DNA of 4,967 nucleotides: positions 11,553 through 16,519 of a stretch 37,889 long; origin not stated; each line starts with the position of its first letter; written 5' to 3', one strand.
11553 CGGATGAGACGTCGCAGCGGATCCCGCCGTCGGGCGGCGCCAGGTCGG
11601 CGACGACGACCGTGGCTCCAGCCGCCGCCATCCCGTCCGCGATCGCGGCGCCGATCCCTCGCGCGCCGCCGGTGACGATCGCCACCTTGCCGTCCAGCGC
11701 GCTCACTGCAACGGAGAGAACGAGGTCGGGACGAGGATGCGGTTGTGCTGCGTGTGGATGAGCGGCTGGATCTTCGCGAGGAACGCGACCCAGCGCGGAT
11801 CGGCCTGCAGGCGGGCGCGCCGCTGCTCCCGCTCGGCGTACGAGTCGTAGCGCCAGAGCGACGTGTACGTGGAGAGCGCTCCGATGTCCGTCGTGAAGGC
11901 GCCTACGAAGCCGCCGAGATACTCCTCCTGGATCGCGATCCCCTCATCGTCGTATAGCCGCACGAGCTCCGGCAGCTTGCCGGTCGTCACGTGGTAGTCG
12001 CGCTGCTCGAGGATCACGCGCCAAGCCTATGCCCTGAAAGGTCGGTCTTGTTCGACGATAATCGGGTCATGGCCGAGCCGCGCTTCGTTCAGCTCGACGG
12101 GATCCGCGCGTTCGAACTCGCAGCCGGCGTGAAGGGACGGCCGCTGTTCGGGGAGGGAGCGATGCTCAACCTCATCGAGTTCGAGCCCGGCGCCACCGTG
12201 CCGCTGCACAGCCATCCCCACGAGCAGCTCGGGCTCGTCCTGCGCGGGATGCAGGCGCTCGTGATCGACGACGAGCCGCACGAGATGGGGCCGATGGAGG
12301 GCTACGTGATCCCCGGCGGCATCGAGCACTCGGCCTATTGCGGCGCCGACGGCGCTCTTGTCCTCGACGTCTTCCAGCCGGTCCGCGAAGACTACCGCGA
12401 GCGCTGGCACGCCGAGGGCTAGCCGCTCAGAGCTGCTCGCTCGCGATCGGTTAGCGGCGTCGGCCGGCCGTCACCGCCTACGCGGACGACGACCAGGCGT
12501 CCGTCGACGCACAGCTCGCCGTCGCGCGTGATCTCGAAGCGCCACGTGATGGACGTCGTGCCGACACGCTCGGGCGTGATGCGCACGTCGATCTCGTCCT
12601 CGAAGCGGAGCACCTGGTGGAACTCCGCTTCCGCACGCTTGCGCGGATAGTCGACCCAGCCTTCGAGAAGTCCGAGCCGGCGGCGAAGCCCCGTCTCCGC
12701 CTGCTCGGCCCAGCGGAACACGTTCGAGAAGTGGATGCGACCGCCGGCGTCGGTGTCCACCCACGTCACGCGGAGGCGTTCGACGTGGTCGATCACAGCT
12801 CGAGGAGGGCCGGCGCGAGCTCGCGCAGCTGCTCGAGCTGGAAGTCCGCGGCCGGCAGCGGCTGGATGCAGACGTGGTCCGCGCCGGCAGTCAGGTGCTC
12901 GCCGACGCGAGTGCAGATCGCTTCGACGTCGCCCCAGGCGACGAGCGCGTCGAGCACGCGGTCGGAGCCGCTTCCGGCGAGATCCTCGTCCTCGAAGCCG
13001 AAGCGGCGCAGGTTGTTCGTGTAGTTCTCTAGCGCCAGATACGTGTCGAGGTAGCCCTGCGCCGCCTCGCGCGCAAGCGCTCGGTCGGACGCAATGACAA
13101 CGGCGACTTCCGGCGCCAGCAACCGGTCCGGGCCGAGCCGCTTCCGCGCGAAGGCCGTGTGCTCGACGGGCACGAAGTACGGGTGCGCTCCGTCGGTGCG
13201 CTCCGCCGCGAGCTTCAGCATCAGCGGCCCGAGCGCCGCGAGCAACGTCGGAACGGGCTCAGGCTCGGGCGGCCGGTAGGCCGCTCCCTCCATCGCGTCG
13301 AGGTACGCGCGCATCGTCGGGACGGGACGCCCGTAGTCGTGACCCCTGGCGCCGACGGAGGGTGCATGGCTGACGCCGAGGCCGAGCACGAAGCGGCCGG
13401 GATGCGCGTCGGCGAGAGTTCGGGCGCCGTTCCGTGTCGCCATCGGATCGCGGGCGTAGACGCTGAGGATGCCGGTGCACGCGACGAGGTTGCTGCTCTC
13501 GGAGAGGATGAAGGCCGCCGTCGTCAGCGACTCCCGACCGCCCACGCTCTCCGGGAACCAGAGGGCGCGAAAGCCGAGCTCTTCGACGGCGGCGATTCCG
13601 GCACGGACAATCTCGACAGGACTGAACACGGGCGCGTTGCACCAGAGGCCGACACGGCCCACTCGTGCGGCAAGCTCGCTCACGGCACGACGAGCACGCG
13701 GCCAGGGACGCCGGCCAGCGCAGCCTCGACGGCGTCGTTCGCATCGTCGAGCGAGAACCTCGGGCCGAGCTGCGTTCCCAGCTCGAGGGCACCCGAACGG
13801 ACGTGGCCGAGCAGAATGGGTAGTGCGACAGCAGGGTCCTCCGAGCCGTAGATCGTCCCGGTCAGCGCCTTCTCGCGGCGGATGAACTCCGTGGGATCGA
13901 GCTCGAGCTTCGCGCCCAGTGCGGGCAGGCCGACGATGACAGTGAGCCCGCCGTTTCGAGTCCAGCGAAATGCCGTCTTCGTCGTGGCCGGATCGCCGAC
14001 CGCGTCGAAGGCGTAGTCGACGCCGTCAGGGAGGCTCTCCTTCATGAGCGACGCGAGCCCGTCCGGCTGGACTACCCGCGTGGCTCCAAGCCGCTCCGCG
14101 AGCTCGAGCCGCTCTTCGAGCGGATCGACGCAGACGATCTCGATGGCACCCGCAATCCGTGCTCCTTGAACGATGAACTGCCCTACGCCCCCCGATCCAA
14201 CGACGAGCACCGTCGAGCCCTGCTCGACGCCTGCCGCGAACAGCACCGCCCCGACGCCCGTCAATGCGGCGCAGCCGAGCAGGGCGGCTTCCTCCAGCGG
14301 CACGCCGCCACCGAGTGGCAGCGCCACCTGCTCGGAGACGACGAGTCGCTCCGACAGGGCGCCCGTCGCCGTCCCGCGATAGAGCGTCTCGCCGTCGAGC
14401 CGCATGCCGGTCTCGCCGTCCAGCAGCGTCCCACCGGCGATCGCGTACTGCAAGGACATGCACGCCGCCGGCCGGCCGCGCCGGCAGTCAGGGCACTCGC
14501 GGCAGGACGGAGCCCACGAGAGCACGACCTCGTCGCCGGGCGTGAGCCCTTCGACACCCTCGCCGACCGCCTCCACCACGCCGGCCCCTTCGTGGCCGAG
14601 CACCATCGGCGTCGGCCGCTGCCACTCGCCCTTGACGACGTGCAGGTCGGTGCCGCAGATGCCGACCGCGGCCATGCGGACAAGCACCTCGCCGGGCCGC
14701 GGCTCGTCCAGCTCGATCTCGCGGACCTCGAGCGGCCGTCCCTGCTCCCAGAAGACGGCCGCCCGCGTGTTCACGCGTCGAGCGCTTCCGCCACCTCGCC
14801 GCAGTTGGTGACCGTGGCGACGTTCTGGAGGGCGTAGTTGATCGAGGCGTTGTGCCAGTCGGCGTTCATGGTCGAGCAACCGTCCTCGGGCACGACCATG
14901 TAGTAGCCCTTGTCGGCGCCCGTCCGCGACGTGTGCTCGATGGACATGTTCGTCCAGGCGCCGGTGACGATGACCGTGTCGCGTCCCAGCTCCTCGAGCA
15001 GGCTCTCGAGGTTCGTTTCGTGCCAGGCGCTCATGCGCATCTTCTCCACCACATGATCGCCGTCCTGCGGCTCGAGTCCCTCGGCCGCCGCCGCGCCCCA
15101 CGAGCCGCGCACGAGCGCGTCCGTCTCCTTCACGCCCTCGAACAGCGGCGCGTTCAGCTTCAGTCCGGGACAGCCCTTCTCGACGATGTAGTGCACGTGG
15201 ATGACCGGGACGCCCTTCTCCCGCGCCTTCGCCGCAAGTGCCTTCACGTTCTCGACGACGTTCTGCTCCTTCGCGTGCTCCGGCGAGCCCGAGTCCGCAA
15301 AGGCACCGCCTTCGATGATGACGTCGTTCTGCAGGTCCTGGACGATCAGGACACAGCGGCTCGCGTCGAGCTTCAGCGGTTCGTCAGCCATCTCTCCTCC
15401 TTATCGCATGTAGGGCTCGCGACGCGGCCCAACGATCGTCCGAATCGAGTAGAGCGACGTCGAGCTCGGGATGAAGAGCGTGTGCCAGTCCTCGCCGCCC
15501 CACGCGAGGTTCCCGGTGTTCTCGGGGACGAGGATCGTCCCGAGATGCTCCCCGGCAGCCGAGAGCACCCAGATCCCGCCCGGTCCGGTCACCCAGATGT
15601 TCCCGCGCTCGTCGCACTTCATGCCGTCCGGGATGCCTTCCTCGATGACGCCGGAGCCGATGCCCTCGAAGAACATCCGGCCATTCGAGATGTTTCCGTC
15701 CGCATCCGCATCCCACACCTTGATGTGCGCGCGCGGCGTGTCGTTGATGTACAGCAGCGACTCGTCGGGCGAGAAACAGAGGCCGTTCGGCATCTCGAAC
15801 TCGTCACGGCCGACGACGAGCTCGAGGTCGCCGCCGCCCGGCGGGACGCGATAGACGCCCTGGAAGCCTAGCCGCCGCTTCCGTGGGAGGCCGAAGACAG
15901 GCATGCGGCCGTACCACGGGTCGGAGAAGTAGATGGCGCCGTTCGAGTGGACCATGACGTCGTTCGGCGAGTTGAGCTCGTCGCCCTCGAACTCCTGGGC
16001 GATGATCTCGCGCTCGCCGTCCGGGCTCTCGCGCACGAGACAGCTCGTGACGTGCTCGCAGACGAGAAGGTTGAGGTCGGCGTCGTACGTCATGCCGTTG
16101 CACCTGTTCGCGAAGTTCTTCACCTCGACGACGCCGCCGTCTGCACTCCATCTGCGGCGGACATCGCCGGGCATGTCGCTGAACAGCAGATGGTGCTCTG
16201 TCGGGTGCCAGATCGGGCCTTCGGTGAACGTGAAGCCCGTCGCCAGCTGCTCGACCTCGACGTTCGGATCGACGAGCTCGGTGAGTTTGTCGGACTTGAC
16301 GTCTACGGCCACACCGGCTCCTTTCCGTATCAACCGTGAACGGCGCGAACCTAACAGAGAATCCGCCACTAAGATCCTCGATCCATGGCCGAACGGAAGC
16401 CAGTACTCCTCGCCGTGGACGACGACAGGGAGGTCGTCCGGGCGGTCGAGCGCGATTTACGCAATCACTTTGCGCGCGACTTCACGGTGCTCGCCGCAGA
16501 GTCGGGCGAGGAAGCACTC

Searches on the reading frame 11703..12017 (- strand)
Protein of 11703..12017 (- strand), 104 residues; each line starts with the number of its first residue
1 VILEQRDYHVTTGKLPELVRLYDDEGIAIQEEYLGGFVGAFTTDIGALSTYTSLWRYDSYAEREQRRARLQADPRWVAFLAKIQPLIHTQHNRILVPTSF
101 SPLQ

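Call 87: search_protein_families(library=pfam, proteins=[window:11703-12017:-], max_evalue=0.0001)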
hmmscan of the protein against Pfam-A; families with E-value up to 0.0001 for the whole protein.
window:11703-12017:- (104 aa): 1 family
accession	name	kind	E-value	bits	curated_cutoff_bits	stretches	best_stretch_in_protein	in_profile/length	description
PF07978.19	NIPSNAP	-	1e-28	99.9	22.3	1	4-102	2-102/102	NIPSNAP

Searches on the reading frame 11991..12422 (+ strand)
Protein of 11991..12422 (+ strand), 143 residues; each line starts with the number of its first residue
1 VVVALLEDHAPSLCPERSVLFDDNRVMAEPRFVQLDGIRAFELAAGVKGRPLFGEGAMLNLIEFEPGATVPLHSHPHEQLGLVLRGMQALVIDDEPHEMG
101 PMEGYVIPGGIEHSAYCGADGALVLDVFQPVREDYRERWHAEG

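Call 87: search_protein_families(library=pfam, proteins=[window:11991-12422:+], max_evalue=0.0001)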
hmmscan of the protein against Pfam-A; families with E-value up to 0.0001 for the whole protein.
window:11991-12422:+ (143 aa): 2 families
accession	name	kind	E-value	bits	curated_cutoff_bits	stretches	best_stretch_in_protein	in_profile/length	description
PF07883.17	Cupin_2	-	2.1e-11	43.8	27.2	1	61-123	2-64/70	Cupin domain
PF02311.25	AraC_binding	-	2.6e-05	24.4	21.1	1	67-120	13-66/135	AraC-like ligand binding domain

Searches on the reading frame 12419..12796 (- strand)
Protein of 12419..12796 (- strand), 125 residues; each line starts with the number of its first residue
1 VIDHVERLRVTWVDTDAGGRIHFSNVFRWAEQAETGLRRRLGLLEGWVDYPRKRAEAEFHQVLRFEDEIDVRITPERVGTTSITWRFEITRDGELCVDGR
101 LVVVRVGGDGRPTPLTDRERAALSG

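Call 87: search_protein_families(library=pfam, proteins=[window:12419-12796:-], max_evalue=0.0001)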
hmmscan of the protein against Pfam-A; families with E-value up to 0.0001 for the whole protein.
window:12419-12796:- (125 aa): 2 families
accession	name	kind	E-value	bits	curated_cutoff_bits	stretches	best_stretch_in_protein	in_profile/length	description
PF03061.28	4HBT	-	1.5e-06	28.8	20.6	1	18-94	1-75/79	Thioesterase superfamily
PF13279.12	4HBT_2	-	1.1e-05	26.4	25.5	1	10-115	1-114/122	Thioesterase-like superfamily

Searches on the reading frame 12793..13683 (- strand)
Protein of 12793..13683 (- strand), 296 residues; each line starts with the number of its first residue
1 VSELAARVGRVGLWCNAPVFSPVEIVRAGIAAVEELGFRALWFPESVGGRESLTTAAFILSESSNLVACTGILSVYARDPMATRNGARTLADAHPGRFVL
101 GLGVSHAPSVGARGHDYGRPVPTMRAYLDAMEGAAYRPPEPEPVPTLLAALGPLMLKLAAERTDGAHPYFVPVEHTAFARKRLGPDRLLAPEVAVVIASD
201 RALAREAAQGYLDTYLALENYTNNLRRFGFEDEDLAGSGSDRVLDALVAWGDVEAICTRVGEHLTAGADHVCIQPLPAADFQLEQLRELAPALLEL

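Call 87: search_protein_families(library=pfam, proteins=[window:12793-13683:-], max_evalue=0.0001)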
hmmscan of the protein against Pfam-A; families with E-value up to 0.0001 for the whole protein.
window:12793-13683:- (296 aa): 1 family
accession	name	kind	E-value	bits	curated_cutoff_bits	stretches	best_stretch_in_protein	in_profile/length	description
PF00296.26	Bac_luciferase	-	4.1e-24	85.9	27.9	1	29-260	28-304/314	Luciferase-like monooxygenase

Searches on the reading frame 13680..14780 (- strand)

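Call 87: search_protein_families(library=pfam, proteins=[window:13680-14780:-], max_evalue=0.0001)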
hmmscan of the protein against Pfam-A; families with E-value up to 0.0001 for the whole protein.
window:13680-14780:- (366 aa): 2 families
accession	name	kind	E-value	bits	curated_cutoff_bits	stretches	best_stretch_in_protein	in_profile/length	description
PF08240.17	ADH_N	-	3.7e-28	98.3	23.5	1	29-156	2-102/104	Alcohol dehydrogenase GroES-like domain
PF00107.32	ADH_zinc_N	-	1.9e-27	96.2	31.8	1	198-316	1-120/129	Zinc-binding dehydrogenase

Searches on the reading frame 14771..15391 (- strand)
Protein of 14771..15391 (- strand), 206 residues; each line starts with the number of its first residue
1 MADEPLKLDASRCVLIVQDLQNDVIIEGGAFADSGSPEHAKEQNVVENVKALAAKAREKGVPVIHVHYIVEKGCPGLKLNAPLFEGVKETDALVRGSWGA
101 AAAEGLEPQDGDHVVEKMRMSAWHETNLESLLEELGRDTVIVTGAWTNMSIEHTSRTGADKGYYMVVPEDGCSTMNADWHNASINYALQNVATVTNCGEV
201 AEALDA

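Call 3: search_protein_families(library=pfam, proteins=[window:14771-15391:-], max_evalue=0.01)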
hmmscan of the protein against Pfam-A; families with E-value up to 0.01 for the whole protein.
window:14771-15391:- (206 aa): 2 families
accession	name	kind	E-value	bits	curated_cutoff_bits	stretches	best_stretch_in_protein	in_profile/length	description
PF00857.26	Isochorismatase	-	1e-45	156.4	27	1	14-196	2-172/175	Isochorismatase domain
PF04321.23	RmlD_sub_bind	-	0.0023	17.5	27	0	10-66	40-99/287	RmlD substrate binding domain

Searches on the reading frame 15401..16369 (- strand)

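Call 3: search_protein_families(library=pfam, proteins=[window:15401-16369:-], max_evalue=0.01)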
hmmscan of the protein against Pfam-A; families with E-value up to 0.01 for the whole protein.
window:15401-16369:- (322 aa): 2 families
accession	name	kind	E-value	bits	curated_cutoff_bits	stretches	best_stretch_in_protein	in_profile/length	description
PF08450.18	SGL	-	2e-49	168.9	26.3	1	48-303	1-245/246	SMP-30/Gluconolactonase/LRE-like region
PF01436.27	NHL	-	0.0011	19.3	20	0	88-111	2-25/28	NHL repeat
